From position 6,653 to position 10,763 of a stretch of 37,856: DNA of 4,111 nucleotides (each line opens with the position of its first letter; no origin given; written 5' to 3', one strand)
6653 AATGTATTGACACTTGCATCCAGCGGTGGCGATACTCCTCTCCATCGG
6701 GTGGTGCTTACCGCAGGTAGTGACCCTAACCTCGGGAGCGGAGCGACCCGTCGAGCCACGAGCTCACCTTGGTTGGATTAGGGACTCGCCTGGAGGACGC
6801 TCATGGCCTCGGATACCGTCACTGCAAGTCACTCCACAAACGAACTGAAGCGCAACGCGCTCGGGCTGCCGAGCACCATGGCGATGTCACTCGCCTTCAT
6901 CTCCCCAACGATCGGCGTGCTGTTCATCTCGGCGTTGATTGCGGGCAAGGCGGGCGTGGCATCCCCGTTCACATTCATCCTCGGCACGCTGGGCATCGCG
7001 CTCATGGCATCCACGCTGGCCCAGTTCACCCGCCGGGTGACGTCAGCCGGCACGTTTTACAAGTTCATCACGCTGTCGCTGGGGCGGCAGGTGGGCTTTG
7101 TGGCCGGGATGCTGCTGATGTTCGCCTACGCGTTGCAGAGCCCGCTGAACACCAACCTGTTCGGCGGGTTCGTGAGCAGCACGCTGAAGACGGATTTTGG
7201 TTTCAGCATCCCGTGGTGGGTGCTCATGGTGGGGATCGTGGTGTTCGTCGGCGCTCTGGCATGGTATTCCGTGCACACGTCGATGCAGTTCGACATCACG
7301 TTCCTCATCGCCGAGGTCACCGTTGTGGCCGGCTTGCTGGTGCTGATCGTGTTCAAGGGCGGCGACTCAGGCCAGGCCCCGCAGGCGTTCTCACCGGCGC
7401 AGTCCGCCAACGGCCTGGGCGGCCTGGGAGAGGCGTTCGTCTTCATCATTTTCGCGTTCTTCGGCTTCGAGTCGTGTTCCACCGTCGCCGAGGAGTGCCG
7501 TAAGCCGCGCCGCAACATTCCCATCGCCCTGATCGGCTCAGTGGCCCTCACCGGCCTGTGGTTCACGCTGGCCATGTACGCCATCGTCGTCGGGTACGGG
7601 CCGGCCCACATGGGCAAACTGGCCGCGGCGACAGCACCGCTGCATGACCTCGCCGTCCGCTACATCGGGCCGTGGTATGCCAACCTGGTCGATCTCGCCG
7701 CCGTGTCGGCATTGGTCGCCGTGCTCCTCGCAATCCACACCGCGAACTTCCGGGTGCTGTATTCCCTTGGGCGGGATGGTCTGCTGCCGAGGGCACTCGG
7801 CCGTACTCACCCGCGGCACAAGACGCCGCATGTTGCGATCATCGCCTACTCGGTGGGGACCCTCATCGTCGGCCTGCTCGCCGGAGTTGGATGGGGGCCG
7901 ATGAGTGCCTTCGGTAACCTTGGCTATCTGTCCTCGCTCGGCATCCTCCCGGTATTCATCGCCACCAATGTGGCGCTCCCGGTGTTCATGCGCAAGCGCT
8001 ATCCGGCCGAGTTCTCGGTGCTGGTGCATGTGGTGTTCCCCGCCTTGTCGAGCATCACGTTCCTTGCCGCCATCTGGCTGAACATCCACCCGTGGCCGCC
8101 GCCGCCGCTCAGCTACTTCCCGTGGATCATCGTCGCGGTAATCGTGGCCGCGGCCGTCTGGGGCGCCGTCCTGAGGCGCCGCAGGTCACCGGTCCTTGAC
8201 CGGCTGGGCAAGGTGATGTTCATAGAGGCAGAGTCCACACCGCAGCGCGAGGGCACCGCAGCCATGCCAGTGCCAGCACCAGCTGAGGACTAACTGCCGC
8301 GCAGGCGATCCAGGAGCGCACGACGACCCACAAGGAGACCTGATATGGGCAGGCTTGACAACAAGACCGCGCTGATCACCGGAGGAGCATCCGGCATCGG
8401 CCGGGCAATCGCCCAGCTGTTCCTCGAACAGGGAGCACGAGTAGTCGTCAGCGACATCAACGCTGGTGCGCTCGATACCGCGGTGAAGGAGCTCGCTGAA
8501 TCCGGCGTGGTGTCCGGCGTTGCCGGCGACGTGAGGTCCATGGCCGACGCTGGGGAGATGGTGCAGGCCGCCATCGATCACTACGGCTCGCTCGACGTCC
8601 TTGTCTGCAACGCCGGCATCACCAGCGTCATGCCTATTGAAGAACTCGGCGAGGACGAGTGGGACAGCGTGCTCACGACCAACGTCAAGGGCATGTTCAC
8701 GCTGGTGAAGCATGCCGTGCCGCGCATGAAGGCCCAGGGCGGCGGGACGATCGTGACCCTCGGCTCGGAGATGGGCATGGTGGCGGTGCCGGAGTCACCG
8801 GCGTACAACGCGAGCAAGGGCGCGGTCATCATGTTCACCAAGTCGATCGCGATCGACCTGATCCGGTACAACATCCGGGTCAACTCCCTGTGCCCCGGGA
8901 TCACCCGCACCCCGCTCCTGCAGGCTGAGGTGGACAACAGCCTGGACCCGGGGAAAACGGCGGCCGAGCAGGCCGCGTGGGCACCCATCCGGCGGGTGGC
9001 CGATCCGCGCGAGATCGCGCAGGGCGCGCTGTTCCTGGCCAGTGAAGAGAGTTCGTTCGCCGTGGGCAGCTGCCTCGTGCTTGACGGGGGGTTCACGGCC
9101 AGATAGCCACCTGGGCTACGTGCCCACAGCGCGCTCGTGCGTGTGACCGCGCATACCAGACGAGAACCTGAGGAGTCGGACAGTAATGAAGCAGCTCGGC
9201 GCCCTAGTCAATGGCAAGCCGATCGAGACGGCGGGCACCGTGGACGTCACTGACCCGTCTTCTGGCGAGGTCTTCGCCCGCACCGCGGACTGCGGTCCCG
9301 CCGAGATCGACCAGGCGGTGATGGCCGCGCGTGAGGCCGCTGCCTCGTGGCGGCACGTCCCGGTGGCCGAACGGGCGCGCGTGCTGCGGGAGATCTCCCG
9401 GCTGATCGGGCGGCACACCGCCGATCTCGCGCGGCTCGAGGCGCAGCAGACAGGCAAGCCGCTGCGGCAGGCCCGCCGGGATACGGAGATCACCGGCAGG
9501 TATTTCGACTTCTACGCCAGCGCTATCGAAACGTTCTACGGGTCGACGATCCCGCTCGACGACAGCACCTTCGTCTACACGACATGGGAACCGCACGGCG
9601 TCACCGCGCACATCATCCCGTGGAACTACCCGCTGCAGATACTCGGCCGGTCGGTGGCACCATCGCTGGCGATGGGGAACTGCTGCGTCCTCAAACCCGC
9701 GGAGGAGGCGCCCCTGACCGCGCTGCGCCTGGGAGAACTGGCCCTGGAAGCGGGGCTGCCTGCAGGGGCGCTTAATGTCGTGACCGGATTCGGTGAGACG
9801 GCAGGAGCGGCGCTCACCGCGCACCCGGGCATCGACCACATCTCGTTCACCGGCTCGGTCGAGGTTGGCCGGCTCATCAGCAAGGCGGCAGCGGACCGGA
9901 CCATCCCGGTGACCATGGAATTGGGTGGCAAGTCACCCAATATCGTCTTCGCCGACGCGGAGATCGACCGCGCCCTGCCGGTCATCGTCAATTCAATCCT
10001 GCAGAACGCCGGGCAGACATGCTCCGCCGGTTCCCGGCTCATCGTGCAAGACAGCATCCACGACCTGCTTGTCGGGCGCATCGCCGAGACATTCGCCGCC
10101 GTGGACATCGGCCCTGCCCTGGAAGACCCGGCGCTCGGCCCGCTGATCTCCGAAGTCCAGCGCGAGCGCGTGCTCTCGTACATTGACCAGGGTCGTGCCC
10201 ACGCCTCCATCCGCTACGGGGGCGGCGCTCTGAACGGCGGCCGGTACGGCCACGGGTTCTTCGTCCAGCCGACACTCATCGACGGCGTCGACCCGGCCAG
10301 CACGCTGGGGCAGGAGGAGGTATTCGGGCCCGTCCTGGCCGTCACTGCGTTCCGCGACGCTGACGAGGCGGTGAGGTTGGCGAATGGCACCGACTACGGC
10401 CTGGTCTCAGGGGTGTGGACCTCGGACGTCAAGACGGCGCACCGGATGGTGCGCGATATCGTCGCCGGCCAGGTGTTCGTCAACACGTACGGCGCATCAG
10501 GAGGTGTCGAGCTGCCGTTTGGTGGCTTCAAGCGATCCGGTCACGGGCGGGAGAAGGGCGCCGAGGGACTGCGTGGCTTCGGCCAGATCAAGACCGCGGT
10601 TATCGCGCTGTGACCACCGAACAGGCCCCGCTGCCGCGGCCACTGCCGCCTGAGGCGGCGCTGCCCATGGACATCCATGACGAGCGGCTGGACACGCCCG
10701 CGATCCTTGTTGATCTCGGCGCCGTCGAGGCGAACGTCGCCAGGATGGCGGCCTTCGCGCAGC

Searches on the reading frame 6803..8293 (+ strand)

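Call 38: search_protein_families(library=pfam, proteins=[window:6803-8293:+], max_evalue=0.00001)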
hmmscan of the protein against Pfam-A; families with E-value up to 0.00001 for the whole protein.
window:6803-8293:+ (496 aa): 2 families
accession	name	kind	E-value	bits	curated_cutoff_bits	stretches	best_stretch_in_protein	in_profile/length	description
PF00324.27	AA_permease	-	1.7e-33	116.5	24.6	1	35-425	12-422/470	Amino acid permease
PF13520.12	AA_permease_2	-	1.2e-30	107.2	27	1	20-444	1-421/427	Amino acid permease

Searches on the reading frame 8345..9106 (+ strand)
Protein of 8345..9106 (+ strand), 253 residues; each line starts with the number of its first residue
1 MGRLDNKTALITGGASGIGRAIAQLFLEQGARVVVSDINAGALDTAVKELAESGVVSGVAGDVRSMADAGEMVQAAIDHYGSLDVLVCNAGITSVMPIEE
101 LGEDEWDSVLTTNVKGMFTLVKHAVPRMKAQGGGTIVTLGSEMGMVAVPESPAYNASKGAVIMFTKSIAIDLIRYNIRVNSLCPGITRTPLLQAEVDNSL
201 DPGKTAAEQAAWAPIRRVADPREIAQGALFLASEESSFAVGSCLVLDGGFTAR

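Call 38: search_protein_families(library=pfam, proteins=[window:8345-9106:+], max_evalue=0.00001)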
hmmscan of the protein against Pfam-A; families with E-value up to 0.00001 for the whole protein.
window:8345-9106:+ (253 aa): 3 families
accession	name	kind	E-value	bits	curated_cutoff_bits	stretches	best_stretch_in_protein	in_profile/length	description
PF13561.12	adh_short_C2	-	4.6e-62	210.1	27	1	15-251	3-236/236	Enoyl-(Acyl carrier protein) reductase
PF00106.31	adh_short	-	4.2e-58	196.5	26.6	1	7-195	1-190/195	short chain dehydrogenase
PF08659.16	KR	-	9.8e-12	45.6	22.6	1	8-157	2-152/180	KR domain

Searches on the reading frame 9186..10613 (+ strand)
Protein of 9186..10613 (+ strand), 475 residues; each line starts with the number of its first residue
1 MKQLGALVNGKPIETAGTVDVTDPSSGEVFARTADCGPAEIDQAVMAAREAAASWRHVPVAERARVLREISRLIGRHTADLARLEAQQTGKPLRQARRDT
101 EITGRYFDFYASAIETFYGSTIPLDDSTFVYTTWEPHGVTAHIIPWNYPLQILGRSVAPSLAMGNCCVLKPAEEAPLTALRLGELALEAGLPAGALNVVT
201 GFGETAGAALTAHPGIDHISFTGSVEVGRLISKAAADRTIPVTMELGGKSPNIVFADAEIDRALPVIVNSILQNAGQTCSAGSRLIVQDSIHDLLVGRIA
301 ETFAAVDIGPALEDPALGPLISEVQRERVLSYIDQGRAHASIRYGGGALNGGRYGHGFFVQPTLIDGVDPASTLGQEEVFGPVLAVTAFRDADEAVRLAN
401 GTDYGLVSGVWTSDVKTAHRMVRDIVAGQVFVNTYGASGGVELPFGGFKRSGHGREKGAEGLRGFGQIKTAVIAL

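Call 38: search_protein_families(library=pfam, proteins=[window:9186-10613:+], max_evalue=0.00001)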
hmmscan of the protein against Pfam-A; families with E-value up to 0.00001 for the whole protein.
window:9186-10613:+ (475 aa): 1 family
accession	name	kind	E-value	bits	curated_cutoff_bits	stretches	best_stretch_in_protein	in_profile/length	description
PF00171.27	Aldedh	-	4.3e-158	527.1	23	1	17-470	7-460/461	Aldehyde dehydrogenase family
